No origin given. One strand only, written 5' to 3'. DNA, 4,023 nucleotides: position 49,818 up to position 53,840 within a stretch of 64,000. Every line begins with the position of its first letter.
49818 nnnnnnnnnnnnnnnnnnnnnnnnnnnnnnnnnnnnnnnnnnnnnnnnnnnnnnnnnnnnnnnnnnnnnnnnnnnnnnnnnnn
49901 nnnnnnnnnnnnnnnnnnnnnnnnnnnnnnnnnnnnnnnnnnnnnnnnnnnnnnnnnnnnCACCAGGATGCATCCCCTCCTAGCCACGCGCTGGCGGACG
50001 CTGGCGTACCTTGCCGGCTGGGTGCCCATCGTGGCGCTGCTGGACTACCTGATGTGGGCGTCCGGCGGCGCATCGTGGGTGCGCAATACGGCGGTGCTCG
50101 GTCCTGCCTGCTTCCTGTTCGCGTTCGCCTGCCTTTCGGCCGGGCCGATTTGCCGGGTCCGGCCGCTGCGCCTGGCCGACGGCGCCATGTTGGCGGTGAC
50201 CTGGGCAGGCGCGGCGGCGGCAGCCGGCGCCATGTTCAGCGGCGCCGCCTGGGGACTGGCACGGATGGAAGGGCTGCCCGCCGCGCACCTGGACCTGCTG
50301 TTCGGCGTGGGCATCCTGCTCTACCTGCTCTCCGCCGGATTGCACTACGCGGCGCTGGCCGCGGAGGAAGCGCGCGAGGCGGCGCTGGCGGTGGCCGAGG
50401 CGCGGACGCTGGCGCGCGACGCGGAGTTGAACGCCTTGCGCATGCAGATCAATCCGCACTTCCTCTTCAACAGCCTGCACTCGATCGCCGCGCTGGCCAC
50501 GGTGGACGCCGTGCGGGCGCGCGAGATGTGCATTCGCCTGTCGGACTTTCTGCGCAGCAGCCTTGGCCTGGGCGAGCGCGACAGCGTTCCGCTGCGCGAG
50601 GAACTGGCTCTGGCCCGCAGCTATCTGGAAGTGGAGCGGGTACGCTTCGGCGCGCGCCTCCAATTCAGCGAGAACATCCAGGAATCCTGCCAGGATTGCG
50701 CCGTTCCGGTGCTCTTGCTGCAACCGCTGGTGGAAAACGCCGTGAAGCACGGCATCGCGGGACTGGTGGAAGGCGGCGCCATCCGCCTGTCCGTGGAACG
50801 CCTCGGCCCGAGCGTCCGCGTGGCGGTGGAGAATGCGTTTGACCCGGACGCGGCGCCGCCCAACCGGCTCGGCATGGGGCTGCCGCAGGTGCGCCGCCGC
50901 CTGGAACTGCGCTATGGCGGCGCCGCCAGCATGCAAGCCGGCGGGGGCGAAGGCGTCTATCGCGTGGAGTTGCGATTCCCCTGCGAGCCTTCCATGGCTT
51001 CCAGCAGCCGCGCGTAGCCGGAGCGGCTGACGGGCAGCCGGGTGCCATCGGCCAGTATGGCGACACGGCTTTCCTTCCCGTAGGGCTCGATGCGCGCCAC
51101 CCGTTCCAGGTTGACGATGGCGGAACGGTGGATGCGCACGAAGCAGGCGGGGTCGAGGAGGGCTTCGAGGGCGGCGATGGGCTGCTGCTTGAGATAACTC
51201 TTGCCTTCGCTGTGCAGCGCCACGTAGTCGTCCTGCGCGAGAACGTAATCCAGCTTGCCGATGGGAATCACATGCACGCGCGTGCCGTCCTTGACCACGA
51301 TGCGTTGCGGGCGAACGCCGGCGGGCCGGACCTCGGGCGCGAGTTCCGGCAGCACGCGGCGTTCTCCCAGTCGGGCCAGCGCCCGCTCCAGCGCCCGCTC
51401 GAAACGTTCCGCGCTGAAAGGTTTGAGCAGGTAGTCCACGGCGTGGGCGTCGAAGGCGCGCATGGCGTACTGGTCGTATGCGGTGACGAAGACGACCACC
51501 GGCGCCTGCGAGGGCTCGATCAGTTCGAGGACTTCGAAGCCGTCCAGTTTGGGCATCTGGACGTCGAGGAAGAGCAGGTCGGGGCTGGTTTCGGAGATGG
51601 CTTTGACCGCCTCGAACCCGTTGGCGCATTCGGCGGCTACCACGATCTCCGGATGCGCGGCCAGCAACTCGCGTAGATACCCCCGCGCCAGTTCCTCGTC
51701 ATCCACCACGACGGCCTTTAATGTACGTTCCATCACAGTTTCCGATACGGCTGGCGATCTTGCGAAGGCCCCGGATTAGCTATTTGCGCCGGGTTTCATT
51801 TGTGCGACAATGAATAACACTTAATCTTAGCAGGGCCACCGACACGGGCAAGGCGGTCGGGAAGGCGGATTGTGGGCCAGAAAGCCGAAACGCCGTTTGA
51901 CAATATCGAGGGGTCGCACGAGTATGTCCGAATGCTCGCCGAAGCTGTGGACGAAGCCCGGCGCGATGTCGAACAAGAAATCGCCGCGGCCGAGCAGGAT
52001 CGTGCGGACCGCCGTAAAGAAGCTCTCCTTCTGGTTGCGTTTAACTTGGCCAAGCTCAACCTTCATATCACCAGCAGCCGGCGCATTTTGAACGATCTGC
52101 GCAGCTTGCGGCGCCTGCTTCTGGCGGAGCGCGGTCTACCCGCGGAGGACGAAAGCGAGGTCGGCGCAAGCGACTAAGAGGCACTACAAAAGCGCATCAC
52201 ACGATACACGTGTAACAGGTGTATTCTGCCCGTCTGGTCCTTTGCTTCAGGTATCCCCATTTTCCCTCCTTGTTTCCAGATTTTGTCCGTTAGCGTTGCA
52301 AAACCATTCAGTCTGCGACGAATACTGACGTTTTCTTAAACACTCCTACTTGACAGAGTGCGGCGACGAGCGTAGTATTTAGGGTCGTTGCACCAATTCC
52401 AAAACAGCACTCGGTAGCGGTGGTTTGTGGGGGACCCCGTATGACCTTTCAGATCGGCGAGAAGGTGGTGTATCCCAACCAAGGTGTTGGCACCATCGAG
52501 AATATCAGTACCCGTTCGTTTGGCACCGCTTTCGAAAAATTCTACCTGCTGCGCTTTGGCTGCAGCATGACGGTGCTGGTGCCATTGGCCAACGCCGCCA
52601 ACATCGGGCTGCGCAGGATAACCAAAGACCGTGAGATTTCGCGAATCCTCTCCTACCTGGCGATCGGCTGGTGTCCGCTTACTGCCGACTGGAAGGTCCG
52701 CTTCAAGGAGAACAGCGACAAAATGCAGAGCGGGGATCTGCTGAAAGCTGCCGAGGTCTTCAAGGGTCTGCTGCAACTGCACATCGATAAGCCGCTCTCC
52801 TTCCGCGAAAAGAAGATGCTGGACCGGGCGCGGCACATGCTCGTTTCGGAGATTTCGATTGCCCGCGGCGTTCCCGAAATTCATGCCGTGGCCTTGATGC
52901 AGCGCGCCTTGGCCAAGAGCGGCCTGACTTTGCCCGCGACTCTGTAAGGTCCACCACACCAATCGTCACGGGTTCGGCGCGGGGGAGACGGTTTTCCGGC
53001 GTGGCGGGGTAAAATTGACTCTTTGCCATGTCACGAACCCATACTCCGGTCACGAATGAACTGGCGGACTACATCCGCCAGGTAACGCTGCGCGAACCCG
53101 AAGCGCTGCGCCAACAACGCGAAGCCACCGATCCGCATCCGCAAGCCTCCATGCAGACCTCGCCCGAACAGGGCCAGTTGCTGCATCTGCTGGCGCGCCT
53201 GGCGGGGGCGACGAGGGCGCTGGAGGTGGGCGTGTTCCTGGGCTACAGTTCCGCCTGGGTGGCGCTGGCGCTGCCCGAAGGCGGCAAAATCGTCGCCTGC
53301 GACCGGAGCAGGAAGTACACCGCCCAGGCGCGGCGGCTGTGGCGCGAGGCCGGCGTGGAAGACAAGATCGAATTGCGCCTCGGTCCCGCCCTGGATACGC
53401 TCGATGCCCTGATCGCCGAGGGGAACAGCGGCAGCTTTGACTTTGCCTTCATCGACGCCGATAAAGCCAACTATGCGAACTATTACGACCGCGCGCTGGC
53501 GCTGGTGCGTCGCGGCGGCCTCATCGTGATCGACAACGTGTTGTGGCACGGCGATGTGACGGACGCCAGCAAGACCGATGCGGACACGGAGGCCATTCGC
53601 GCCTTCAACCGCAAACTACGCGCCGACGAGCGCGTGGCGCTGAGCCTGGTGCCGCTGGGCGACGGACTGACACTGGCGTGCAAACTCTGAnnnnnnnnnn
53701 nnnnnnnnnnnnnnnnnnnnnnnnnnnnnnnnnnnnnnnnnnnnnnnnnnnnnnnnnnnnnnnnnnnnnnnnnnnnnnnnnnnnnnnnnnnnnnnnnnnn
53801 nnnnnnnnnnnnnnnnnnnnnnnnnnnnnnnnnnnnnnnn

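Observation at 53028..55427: O-methyltransferase / TIR-pseudoSTAND / ParDE cluster: a compact TIR protein whose NTPase motifs are degenerate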

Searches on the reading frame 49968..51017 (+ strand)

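Call 62: search_protein_families(library=pfam, proteins=[window:49968-51017:+], max_evalue=0.001)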
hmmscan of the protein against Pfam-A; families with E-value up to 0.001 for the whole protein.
window:49968-51017:+ (349 aa): 1 family
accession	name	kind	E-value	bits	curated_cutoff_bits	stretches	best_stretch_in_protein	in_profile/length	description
PF06580.19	His_kinase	-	5.2e-25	88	25.2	1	152-231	1-81/81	Histidine kinase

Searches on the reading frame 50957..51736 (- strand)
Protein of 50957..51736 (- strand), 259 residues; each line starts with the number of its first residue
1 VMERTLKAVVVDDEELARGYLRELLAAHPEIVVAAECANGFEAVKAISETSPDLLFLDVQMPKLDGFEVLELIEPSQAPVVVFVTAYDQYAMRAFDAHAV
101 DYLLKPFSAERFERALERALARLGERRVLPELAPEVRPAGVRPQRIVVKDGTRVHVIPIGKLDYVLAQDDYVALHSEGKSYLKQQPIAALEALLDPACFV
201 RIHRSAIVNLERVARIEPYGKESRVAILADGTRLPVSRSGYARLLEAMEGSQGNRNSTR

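Call 62: search_protein_families(library=pfam, proteins=[window:50957-51736:-], max_evalue=0.001)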
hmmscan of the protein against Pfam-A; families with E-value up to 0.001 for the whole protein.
window:50957-51736:- (259 aa): 2 families
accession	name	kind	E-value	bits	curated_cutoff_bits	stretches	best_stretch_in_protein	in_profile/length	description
PF00072.30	Response_reg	-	2.2e-24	86.2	30.2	1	9-116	2-110/111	Response regulator receiver domain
PF04397.21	LytTR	-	2.6e-21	76.1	22.6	1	153-248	2-97/98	LytTr DNA-binding domain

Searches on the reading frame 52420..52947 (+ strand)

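Call 3: search_protein_families(library=pfam, proteins=[window:52420-52947:+], max_evalue=1)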
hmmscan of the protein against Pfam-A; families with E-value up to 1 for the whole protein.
window:52420-52947:+ (175 aa): 2 families
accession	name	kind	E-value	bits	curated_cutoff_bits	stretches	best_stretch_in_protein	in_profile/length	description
PF21095.3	CarD_C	-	3.7e-23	81.8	23.1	1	84-160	10-86/87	CarD, C-terminal domain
PF02559.22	CarD_TRCF_RID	-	7.2e-12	45.6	23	1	10-67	1-56/57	CarD-like/TRCF RID domain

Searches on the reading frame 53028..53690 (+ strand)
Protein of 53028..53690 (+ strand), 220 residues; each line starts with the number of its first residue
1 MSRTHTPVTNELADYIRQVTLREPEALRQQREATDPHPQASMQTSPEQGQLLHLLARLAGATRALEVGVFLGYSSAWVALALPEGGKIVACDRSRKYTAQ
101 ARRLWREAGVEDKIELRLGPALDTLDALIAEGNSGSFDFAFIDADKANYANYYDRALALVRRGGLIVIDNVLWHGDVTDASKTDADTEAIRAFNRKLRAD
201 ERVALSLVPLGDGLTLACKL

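Call 3: search_protein_families(library=pfam, proteins=[window:53028-53690:+], max_evalue=1)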
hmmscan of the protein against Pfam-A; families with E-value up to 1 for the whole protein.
window:53028-53690:+ (220 aa): 7 families
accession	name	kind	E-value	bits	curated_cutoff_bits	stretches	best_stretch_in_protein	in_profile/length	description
PF01596.23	Methyltransf_3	-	2.2e-69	233.3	22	1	22-219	6-203/204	O-methyltransferase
PF13578.12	Methyltransf_24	-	8.1e-17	62.5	26.3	1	65-171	1-105/105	Methyltransferase domain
PF01135.25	PCMT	-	0.00045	20.5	20.3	1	50-119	64-125/210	Protein-L-isoaspartate(D-aspartate) O-methyltransferase (PCMT)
PF13649.12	Methyltransf_25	-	0.001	20.1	27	1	65-162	2-95/97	Methyltransferase domain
PF13847.12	Methyltransf_31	-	0.025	14.7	27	1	77-176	20-117/145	Methyltransferase domain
PF12847.13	Methyltransf_18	-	0.12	12.9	27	1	87-126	40-79/151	Methyltransferase domain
PF02924.19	HDPD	-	0.18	12.4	29.1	1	126-186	49-108/116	Bacteriophage lambda head decoration protein D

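Call 4: search_protein_families(library=padloc, proteins=[window:53028-53690:+], max_evalue=1)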
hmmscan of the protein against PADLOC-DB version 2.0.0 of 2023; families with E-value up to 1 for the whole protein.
window:53028-53690:+ (220 aa): 1 family
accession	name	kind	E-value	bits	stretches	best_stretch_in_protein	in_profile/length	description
PDLC04134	mad2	-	6.6e-18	62.8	1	30-169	261-395/492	mads_2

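Call 20: search_protein_families(library=ncbifam, proteins=[window:53028-53690:+], max_evalue=0.01)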
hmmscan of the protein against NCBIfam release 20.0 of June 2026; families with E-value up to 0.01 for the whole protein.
window:53028-53690:+ (220 aa): 3 families
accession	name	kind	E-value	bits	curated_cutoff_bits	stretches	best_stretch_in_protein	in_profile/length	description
NF001556.0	PRK00377.1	equivalog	9.8e-06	25.5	238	1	56-173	36-148/198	cobalt-precorrin-6Y C(15)-methyltransferase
NF010550.0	PRK13943.1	equivalog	0.0029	16.8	359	1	55-114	75-134/322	protein-L-isoaspartate O-methyltransferase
TIGR00080.1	pimt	equivalog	0.0064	16.3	159.05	1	49-110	67-127/216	protein-L-isoaspartate O-methyltransferase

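Call 32: search_solved_structures(query=window:53028-53687:+, max_evalue=1e-10, show_alignments=1)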
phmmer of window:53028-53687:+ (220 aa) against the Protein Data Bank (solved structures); distinct sequences matched with E-value up to 1e-10: 48.
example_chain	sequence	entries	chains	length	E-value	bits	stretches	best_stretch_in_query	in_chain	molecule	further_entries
5lhm_A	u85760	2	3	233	5.1e-67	228.5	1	5-219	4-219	Putative O-methyltransferase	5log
3cbg_A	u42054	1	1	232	1.4e-62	214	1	11-219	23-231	O-methyltransferase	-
3tr6_A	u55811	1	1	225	3e-59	203.1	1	4-219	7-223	O-methyltransferase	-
3r3h_A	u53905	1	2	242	3e-58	199.8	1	4-216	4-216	O-methyltransferase, SAM-dependent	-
2hnk_A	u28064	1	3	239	1.1e-56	194.8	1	1-218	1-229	SAM-dependent O-methyltransferase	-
2avd_A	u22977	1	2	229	3.9e-55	189.7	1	7-220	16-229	Catechol-O-methyltransferase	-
5kva_A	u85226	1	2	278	2.1e-50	174.2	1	11-217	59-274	caffeoyl-CoA O-methyltransferase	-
1sui_A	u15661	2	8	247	3.8e-45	157.1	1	13-217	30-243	Caffeoyl-CoA O-methyltransferase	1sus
3c3y_A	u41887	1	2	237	2.8e-43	150.9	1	9-217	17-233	O-methyltransferase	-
8xdv_A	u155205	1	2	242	2.4e-42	147.9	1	11-218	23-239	norbelladine O-methyltransferase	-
8xdu_A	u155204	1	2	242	6.3e-42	146.5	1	11-218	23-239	norbelladine O-methyltransferase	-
8xds_A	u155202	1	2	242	1.1e-41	145.7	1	11-218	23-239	norbelladine O-methyltransferase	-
8xdy_A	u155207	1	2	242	1.6e-41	145.2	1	11-218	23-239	norbelladine O-methyltransferase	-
8xdt_A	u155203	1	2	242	1.6e-41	145.2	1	11-218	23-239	norbelladine O-methyltransferase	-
8xdq_A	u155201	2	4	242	2.3e-41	144.7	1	11-218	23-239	O-methyltransferase family protein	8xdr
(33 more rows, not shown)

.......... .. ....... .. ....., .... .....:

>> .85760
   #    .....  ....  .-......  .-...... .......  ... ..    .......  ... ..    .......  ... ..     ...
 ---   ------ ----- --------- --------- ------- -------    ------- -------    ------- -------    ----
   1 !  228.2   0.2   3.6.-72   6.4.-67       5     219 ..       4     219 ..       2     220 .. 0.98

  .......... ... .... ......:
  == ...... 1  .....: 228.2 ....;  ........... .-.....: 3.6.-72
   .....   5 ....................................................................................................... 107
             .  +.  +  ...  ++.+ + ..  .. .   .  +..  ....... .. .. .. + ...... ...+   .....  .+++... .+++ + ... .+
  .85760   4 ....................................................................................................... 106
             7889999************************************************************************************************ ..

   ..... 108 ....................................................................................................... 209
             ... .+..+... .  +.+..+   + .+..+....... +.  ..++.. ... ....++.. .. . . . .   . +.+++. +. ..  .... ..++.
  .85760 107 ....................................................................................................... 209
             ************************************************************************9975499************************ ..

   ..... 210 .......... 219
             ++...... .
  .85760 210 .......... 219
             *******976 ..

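Call 60: find_related_loci(query=A6, collection=genome_contigs, flank=3000)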
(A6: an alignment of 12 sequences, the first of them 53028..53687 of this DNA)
Query A6 (220 aa) in genome_contigs; peptide patterns used: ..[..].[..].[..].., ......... (x = any residue, [..] = any of these).
600 stretches matched a pattern (row limit reached: there are more); 591 encode a relative of the query (tblastn E <= 1e-3); the best 80 are kept; 80 distinct loci.
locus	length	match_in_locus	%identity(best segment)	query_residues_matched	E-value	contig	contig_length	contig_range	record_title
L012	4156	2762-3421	85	1-220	3e-125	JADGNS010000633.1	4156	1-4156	MAG: Candidatus Solibacter sp. isolate Chersky.14_27 contig-100_12305, whole genome shotgun sequence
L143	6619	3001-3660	82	1-220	2e-122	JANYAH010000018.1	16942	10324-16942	MAG: Candidatus Solibacter sp. isolate GL140_5_metabat_219_sub GL140_5_k141_2099275, whole genome shotgun sequence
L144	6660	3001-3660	82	1-220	1e-122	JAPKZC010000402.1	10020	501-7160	MAG: Candidatus Solibacter sp. isolate LacPavin_0419_WC70L_MAG_63_6 LacPavin_0419_WC70L_scaffold_148835, whole genome sh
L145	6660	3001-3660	82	1-220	5e-120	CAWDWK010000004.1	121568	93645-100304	MAG: uncultured Solibacteraceae bacterium isolate MFD05521.bin.2.66 genome assembly, contig: contig_109698, whole genome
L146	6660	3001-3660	71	1-220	1e-106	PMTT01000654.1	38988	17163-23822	MAG: Bryobacterales bacterium isolate palsa_130 73.20110700_P2D.82_contig_5323, whole genome shotgun sequence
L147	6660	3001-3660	64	1-220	3e-93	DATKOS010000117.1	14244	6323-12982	MAG TPA_asm: Bryobacteraceae bacterium isolate SMAG_U14770 k141_5525652, whole genome shotgun sequence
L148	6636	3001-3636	67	8-219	2e-90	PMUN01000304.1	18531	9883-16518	MAG: Bryobacterales bacterium isolate palsa_143 73.20110700_P3D.9_contig_3908, whole genome shotgun sequence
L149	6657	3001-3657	64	1-219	1e-88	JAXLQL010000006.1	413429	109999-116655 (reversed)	MAG: Bryobacteraceae bacterium isolate STL-ACI2 C1.117.fa-6, whole genome shotgun sequence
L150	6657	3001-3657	64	1-219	5e-88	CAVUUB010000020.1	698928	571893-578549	MAG: Bryobacterales bacterium isolate MFD00964.bin.2.188 genome assembly, contig: contig_92245, whole genome shotgun seq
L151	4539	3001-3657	60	1-219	5e-87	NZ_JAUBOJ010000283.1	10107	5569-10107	Microcoleus sp. herbarium12 NODE_293_length_10107_cov_29.547752, whole genome shotgun sequence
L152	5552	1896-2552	60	1-219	2e-86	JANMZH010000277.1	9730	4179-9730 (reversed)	MAG: Microcoleus sp. OTE_8_concoct_300 OTE_8_k141_3658104, whole genome shotgun sequence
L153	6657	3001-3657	59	1-219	2e-86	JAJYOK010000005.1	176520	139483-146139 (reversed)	MAG: Bacteroidetes bacterium isolate DBS2-5.bin33 NODE_24_length_176520_cov_10.600738, whole genome shotgun sequence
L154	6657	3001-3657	60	1-219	5e-86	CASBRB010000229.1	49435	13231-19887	MAG: uncultured cyanobacterium isolate PMM_0019 genome assembly, contig: PMM_0019_000000000229, whole genome shotgun seq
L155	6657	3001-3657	62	1-219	2e-85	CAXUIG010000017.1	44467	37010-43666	MAG TPA_asm: uncultured bacterium isolate public_SRR14722086_metawrap_bin.4 genome assembly, contig: public_SRR14722086_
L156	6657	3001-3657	60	1-219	2e-85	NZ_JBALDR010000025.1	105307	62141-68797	MAG: Nostoc sp. isolate P2123 bin 17 NODE_76_length_105307_cov_287.044463, whole genome shotgun sequence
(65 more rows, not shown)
